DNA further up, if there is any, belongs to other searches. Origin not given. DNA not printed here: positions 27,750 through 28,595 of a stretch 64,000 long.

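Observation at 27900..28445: Small Big_2 lipoprotein ending in two YD repeats, co-oriented 41 nt upstream of the giant RHS gene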

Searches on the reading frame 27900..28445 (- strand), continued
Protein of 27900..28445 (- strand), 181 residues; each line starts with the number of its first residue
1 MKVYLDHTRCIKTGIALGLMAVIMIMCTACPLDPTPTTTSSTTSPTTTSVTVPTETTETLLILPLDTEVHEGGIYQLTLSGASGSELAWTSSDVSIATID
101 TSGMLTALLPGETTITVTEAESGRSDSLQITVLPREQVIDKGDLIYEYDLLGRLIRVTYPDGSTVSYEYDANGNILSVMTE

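Call 38: find_homologous_proteins(query=A1, max_evalue=0.001)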
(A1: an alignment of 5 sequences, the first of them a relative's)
Query A1 (5 sequences) (181 aa, profile of the alignment): 97 proteins with E <= 0.001 among 8000 candidates.
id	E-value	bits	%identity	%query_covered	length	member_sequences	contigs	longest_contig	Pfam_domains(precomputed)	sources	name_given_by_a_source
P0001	6.8e-94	330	100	100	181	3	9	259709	PF26182.1,PF05593.20,PF02368.25,PF26918.1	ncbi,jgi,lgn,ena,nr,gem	ncbi:MAG: hypothetical protein GXY43_03845 [Clostridiaceae bacterium]|nr:hypothetical protein [Clost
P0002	1.8e-92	326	72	100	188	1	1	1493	PF26182.1,PF05593.20,PF25023.2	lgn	-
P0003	7.3e-90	317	62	98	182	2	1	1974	PF26182.1,PF05593.20,PF02368.25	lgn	-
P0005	5.6e-78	279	48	69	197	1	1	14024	PF26182.1,PF05593.20,PF25023.2,PF02368.25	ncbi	-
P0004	1.3e-61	225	72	67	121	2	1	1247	PF26182.1,PF05593.20,PF25023.2,PF02368.25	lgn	-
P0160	1.4e-22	98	41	30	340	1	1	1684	PF21764.4,PF26182.1,PF21461.4,PF25354.2,PF22359.3,PF02368.25,PF26918.1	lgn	-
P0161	2.6e-20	91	47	34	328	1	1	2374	PF05593.20,PF25023.2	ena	-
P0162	3.7e-18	84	63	18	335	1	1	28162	PF05593.20,PF25023.2,PF03527.21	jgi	jgi:YD repeat-containing protein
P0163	2.7e-16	78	42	33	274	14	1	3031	PF21764.4,PF26182.1,PF21461.4,PF25354.2,PF22359.3,PF02368.25,PF20578.5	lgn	-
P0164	7.3e-16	76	34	51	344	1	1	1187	PF26182.1,PF02369.23,PF22359.3,PF02368.25,PF26918.1,PF09134.17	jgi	-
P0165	1.3e-13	69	35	50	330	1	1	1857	PF26182.1,PF25354.2,PF12985.14,PF02368.25,PF26918.1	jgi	-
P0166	3.0e-13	68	31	44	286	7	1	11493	PF26182.1,PF02368.25,PF26918.1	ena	-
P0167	5.7e-13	67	33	26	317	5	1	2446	PF26182.1,PF21461.4,PF22359.3,PF02368.25,PF26918.1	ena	-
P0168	5.8e-13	67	43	28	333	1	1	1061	PF26182.1,PF02369.23,PF25354.2,PF22359.3,PF02368.25,PF26918.1,PF09134.17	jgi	jgi:uncharacterized protein YjdB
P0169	1.7e-11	62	31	44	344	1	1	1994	PF26182.1,PF00347.29,PF02368.25,PF26918.1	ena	-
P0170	8.3e-11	60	45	29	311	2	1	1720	PF21764.4,PF26182.1,PF22359.3,PF02368.25,PF26918.1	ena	-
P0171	4.7e-10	57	31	48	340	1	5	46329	PF26182.1,PF22359.3,PF02368.25,PF26918.1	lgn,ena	-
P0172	5.7e-10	57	52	18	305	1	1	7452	PF05593.20,PF25023.2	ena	-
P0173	6.6e-10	57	36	41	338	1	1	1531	PF26182.1,PF21461.4,PF22359.3,PF02368.25,PF26918.1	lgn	-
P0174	2.0e-9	55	76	18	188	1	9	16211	PF05593.20,PF25023.2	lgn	-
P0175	2.2e-9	55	48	17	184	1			PF05593.20,PF25023.2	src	-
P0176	2.4e-9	55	35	39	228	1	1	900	PF26182.1,PF18962.8,PF02368.25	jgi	jgi:uncharacterized protein YjdB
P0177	2.5e-9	55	70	18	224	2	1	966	PF05593.20,PF25023.2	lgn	-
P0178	3.8e-9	54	60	22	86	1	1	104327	PF05593.20,PF25023.2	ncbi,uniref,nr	ncbi:RHS repeat domain-containing protein [Anaerosporobacter faecicola]|uniref:RHS repeat domain-con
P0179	9.9e-9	53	60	22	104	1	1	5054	PF05593.20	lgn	-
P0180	1.1e-8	53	37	39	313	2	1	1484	PF26182.1,PF00404.25,PF21461.4,PF22359.3,PF02368.25,PF26918.1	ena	-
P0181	1.4e-8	52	73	18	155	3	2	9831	PF05593.20,PF25023.2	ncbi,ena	-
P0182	2.7e-8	52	69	19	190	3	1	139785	PF05593.20,PF25023.2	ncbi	-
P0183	3.3e-8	51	39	33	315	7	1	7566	PF26182.1,PF02368.25,PF26918.1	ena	-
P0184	4.5e-8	51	69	19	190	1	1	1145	PF05593.20,PF25023.2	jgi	-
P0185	5.7e-8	50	29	57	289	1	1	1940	PF26182.1,PF21461.4,PF02368.25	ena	-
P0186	6.4e-8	50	73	17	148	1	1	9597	PF05593.20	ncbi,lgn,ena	-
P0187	6.7e-8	50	31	34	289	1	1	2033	PF26182.1,PF02368.25,PF26918.1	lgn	-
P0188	9.8e-8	50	27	72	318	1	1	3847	PF26182.1,PF02369.23,PF22359.3,PF02368.25,PF26918.1,PF09134.17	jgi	jgi:trimeric autotransporter adhesin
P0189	1.1e-7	49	46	15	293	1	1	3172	PF05593.20,PF25023.2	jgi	jgi:YD repeat-containing protein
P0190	1.3e-7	49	61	18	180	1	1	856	PF05593.20,PF25023.2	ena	-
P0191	1.5e-7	49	73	17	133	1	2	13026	PF05593.20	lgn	-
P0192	2.6e-7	48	63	23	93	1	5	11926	PF05593.20,PF25023.2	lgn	-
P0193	4.7e-7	47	79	16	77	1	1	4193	PF05593.20,PF25023.2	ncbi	-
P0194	4.9e-7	47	73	18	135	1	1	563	PF05593.20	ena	-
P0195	8.1e-7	47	38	26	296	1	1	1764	PF26182.1,PF22359.3,PF02368.25,PF26918.1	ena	-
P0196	8.1e-7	47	61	18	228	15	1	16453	PF05593.20,PF25023.2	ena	-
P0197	8.2e-7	47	61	18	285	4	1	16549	PF05593.20,PF25023.2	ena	-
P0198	8.6e-7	47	27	81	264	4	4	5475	PF26182.1,PF02368.25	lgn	-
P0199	9.0e-7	47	38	26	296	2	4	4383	PF26182.1,PF22359.3,PF02368.25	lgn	-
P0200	1.4e-6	46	56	15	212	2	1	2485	PF05593.20,PF25023.2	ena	-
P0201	1.4e-6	46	40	26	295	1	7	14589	PF26182.1,PF22359.3,PF02368.25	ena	-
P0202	1.6e-6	46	38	26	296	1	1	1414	PF26182.1,PF22359.3,PF02368.25,PF26918.1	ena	-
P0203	1.8e-6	45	61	23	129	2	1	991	PF05593.20,PF25023.2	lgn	-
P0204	2.1e-6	45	38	26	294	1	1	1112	PF26182.1,PF22359.3,PF02368.25,PF26918.1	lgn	-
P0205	2.5e-6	45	38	26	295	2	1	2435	PF26182.1,PF22359.3,PF02368.25,PF26918.1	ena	-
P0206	2.8e-6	45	42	26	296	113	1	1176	PF22359.3,PF02368.25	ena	-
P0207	2.9e-6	45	38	26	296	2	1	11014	PF26182.1,PF22359.3,PF02368.25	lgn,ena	-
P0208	3.2e-6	45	61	18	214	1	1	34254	PF00404.25,PF05593.20,PF18998.7,PF25023.2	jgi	jgi:YD repeat-containing protein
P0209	3.6e-6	45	63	18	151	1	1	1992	PF05593.20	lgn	-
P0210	4.5e-6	44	63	19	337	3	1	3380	PF05593.20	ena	-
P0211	4.5e-6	44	38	26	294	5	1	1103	PF26182.1,PF22359.3,PF02368.25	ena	-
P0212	5.4e-6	44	42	26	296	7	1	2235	PF26182.1,PF22359.3,PF02368.25,PF26918.1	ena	-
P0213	5.7e-6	44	49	26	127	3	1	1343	PF05593.20,PF25023.2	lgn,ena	-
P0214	5.9e-6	44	69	20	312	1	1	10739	PF05593.20,PF25023.2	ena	-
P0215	6.8e-6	44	57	20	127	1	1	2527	PF05593.20,PF25023.2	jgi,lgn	-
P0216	7.5e-6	44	40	26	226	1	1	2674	PF02368.25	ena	-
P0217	1.1e-5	43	67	20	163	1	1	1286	PF05593.20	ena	-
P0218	1.5e-5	43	64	18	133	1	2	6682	PF05593.20,PF25023.2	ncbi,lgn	-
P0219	1.6e-5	42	46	19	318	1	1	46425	PF07508.20,PF05593.20,PF25023.2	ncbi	-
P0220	1.6e-5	42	64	18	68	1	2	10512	PF05593.20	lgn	-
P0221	1.8e-5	42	61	18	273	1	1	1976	PF05593.20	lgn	-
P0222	2.0e-5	42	55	16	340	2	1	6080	PF05593.20,PF25023.2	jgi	jgi:YD repeat-containing protein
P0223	2.4e-5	42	44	39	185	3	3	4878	PF05593.20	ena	-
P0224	2.5e-5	42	59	18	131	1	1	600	PF05593.20,PF09364.16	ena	-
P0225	3.6e-5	41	46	27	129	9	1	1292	PF05593.20,PF25023.2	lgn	-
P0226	4.1e-5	41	37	21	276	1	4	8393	PF26182.1,PF02368.25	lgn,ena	-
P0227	4.4e-5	41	56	18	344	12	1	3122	PF15607.12,PF05593.20,PF25023.2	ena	-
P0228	4.4e-5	41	64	18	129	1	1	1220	PF05593.20,PF25023.2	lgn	-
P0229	5.0e-5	41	33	32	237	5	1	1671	PF02368.25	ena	-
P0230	5.4e-5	41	46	28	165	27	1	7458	PF05593.20,PF25023.2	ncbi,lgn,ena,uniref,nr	ncbi:RHS repeat domain-containing protein [Ruminococcus flavefaciens]|uniref:RHS repeat domain-conta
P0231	6.0e-5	41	60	19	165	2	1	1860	PF05593.20,PF18962.8,PF25023.2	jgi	-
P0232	6.5e-5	40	35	33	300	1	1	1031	PF26182.1,PF00005.34,PF22359.3,PF02368.25,PF20578.5,PF26918.1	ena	-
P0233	7.2e-5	40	36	22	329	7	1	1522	PF05593.20,PF25023.2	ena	-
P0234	8.5e-5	40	47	18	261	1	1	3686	PF05593.20,PF25023.2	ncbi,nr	ncbi:MAG: hypothetical protein LBE12_09745, partial [Planctomycetaceae bacterium]|nr:hypothetical pr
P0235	1.9e-4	39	33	52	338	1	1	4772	PF02368.25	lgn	-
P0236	1.9e-4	39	32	51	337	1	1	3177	PF02368.25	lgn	-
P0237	2.5e-4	39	33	52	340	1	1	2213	PF02368.25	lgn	-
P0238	2.5e-4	39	33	52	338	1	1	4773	PF02368.25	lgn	-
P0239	2.5e-4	39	64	18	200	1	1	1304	PF05593.20,PF25023.2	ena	-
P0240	2.8e-4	38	33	52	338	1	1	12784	PF02368.25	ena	-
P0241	4.3e-4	38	34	52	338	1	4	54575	PF02368.25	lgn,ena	-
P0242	4.4e-4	38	34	31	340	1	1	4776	PF02368.25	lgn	-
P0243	5.4e-4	37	34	31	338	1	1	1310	PF02368.25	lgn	-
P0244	5.8e-4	37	34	31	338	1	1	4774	PF02368.25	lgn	-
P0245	6.0e-4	37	72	10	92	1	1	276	PF05593.20,PF25023.2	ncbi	ncbi:RHS repeat domain-containing protein, partial [Acinetobacter baumannii]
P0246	7.0e-4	37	52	17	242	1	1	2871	PF05593.20,PF25023.2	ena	-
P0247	7.9e-4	37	34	31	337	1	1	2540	PF02368.25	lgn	-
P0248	7.9e-4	37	34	31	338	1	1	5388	PF02368.25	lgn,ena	-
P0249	8.3e-4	37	54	14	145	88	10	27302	PF05593.20,PF25023.2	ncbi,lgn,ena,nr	nr:hypothetical protein [uncultured Lachnoanaerobaculum sp.]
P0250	9.1e-4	37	32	31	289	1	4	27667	PF22359.3,PF02368.25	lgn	-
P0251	9.6e-4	37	34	31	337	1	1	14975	PF02368.25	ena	-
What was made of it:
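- Tried and rejected: In call 38 every hit was 344 aa or shorter.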

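Call 41: find_encoding_contigs(protein=P0182, flank=10000, max_places=2)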
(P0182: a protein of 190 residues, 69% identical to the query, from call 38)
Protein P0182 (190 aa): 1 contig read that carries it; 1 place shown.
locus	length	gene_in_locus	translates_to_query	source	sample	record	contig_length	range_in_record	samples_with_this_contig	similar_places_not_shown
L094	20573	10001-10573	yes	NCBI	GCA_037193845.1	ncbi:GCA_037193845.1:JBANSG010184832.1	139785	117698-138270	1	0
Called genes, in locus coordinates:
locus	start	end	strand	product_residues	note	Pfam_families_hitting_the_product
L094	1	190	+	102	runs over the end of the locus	-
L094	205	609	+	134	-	PF00583:Acetyltransf_1, PF13673:Acetyltransf_10, PF13508:Acetyltransf_7, PF08445:FR47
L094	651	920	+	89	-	-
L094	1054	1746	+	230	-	PF04607:RelA_SpoT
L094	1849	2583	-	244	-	-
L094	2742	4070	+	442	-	PF00009:GTP_EFTU, PF01926:MMR_HSR1, PF02421:FeoB_N, PF01926:MMR_HSR1, PF02421:FeoB_N, PF04548:AIG1 (weak), PF00009:GTP_EFTU, PF14714:KH_dom-like, +9 more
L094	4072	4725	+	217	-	PF02660:G3P_acyltransf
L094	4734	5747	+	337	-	PF01210:NAD_Gly3P_dh_N, PF03807:F420_oxidored (weak), PF07479:NAD_Gly3P_dh_C, PF20618:GPD_NAD_C_bact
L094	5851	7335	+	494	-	PF09547:SpoIVA_ATPase, PF20438:SpoIVA_middle, PF20439:SpoIVA_C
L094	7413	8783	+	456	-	PF00860:Xan_ur_permease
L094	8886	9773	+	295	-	PF00891:Methyltransf_2 (weak)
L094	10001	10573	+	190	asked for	PF25023:TEN_YD-shell (weak), PF05593:RHS_repeat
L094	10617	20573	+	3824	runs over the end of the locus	?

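Call 42: find_encoding_contigs(protein=P0178, flank=10000, max_places=2)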
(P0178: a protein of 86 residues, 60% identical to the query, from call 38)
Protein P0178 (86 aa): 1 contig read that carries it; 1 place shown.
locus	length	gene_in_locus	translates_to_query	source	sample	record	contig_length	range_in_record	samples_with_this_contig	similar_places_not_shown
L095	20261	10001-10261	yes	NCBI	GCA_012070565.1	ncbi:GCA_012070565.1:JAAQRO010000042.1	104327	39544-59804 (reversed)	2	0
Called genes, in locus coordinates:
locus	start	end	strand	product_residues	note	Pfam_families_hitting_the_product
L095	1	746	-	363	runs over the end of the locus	PF01047:MarR (weak), PF12802:MarR_2, PF13412:HTH_24, PF13545:HTH_Crp_2 (weak), PF00294:PfkB, PF08543:Phos_pyr_kin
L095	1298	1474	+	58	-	-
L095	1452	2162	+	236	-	PF01636:APH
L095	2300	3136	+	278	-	-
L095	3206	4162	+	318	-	PF01136:Peptidase_U32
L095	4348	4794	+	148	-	-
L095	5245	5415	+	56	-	-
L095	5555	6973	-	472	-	PF00392:GntR, PF00155:Aminotran_1_2, PF12897:Asp_aminotransf (weak)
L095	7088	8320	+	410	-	PF00155:Aminotran_1_2, PF12897:Asp_aminotransf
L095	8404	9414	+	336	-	PF08220:HTH_DeoR (weak), PF08279:HTH_11, PF19187:HTH_PafC (faint), PF13280:WYL, PF25583:WCX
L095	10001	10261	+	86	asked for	PF25023:TEN_YD-shell (weak), PF05593:RHS_repeat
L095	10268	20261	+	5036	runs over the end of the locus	PF00801:PKD, PF18911:PKD_4, PF20148:DUF6531, PF05593:RHS_repeat, PF25023:TEN_YD-shell, PF25023:TEN_YD-shell, PF05593:RHS_repeat, PF25023:TEN_YD-shell, +5 more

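Call 43: find_encoding_contigs(protein=P0230, flank=10000, max_places=3)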
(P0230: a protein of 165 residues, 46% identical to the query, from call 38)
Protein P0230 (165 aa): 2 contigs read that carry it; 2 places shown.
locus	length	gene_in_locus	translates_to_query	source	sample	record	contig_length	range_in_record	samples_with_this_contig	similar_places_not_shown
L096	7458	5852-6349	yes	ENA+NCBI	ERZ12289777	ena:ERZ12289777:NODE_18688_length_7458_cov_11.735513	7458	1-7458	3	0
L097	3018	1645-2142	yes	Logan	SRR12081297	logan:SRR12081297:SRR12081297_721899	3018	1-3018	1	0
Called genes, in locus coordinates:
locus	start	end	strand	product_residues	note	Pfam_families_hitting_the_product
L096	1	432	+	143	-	?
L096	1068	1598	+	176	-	PF00929:RNase_T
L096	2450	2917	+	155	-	-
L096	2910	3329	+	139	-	-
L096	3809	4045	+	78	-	PF12728:HTH_17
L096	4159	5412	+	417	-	PF13102:Phage_int_SAM_5 (weak), PF00589:Phage_integrase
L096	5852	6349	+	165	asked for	PF25023:TEN_YD-shell (weak), PF05593:RHS_repeat (faint)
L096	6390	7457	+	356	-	?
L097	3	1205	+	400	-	?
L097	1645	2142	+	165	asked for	PF25023:TEN_YD-shell (weak), PF05593:RHS_repeat (faint)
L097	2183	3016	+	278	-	?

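Call 44: find_encoding_contigs(protein=P0208, flank=10000, max_places=2)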
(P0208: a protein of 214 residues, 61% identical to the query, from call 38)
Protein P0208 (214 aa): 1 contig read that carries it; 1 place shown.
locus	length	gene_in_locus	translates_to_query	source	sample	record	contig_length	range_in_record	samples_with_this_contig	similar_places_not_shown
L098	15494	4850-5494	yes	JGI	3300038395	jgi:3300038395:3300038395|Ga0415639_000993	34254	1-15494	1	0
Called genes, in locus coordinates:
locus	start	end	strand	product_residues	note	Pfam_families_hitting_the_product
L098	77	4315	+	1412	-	-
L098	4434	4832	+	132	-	-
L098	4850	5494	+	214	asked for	PF25023:TEN_YD-shell (weak), PF05593:RHS_repeat, PF18998:Flg_new_2, PF00404:Dockerin_1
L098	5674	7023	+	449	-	PF00753:Lactamase_B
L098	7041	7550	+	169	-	-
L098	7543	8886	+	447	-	-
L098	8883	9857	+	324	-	PF04203:Sortase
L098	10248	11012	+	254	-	-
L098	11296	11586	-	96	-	-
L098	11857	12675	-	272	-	PF00459:Inositol_P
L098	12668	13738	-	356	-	PF10137:CAP12-PCTIR_TIR, PF19319:DUF5919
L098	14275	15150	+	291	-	-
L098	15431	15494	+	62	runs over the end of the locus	-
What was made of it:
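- P0208 is not directly adjacent to one (call 44).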

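Call 45: find_encoding_contigs(protein=P0191, flank=10000, max_places=2)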
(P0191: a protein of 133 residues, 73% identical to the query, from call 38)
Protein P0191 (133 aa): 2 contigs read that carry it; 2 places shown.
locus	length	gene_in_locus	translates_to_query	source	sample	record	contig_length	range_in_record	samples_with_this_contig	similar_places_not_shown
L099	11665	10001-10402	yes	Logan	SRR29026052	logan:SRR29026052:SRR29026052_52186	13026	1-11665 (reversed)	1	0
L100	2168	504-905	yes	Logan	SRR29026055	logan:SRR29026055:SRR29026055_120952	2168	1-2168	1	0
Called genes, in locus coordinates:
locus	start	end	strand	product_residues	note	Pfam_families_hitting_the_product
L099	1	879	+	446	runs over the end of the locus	PF08245:Mur_ligase_M, PF02875:Mur_ligase_C, PF27239:FOL3_C (weak)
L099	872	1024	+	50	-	-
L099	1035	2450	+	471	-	PF00515:TPR_1 (faint), PF13181:TPR_8 (faint), PF13371:TPR_9 (faint), PF13414:TPR_11 (weak), PF13432:TPR_16 (weak), PF14559:TPR_19 (weak), PF07719:TPR_2 (weak), PF13174:TPR_6, +6 more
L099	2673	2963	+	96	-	PF01740:STAS, PF13466:STAS_2 (weak)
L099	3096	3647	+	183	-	PF13581:HATPase_c_2, PF02518:HATPase_c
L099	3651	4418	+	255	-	PF04542:Sigma70_r2, PF04539:Sigma70_r3, PF08281:Sigma70_r4_2 (weak), PF04545:Sigma70_r4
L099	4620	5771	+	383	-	PF01183:Glyco_hydro_25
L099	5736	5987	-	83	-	-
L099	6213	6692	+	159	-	PF13782:SpoVAB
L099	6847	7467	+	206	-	PF12164:SporV_AA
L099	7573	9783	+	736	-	PF02743:dCache_1, PF00990:GGDEF, PF00563:EAL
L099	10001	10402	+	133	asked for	PF05593:RHS_repeat (weak)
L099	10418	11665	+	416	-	?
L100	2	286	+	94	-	?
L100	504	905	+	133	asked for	PF05593:RHS_repeat (weak)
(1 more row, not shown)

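Call 46: find_encoding_contigs(protein=P0186, flank=10000, max_places=2)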
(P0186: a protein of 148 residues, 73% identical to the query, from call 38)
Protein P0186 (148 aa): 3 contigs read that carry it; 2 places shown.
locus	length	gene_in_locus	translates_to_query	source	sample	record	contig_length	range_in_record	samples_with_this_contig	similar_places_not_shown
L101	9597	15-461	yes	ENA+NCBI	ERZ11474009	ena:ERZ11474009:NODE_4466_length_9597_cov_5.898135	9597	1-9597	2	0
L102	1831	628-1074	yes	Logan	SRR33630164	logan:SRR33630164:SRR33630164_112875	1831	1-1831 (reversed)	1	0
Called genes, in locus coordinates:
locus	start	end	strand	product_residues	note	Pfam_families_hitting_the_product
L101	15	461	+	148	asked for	PF05593:RHS_repeat (weak)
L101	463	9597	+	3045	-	?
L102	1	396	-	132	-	?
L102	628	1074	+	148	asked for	PF05593:RHS_repeat (weak)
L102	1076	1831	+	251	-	?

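Call 60: search_protein_families(library=ncbifam, proteins=[P0001, P0005, P0178, P0182, P0230, P0186], max_evalue=0.01)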
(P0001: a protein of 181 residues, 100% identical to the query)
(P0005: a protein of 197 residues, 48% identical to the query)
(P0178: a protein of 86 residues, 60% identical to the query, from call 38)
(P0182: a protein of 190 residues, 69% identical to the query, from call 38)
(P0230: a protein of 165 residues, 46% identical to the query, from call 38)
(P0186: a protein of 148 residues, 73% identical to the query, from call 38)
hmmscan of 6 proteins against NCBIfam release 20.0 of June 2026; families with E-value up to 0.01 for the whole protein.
P0001 (181 aa): 1 family
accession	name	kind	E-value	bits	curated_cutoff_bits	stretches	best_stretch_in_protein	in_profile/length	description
TIGR01643.1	YD_repeat_2x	repeat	6e-07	29.7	15.8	1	148-177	1-30/42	YD repeat-containing protein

P0005 (197 aa): 1 family
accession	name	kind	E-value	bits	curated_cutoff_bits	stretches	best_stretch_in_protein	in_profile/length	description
TIGR01643.1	YD_repeat_2x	repeat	8e-06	26.2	15.8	1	164-194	1-31/42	YD repeat-containing protein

P0178 (86 aa): 1 family
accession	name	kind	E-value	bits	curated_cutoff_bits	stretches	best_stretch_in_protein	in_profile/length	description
TIGR01643.1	YD_repeat_2x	repeat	1.8e-07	31.3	15.8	1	52-82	1-31/42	YD repeat-containing protein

P0182 (190 aa): 1 family
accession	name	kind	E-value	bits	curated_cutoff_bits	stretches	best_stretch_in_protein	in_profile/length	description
TIGR01643.1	YD_repeat_2x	repeat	1e-05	25.8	15.8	1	36-73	1-38/42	YD repeat-containing protein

P0230 (165 aa): 1 family
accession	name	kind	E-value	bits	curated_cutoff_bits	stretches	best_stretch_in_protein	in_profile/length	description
TIGR01643.1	YD_repeat_2x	repeat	5.1e-05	23.6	15.8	1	123-153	1-31/42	YD repeat-containing protein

P0186 (148 aa): 0 families
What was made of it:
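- On RHS/YD repeat proteins (Pfam PF05593, TIGR01643): TIGR01643 scores 29.7 bits (call 60).
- Checked: TIGR01643 YD_repeat_2x scores 29.7 bits (call 60).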
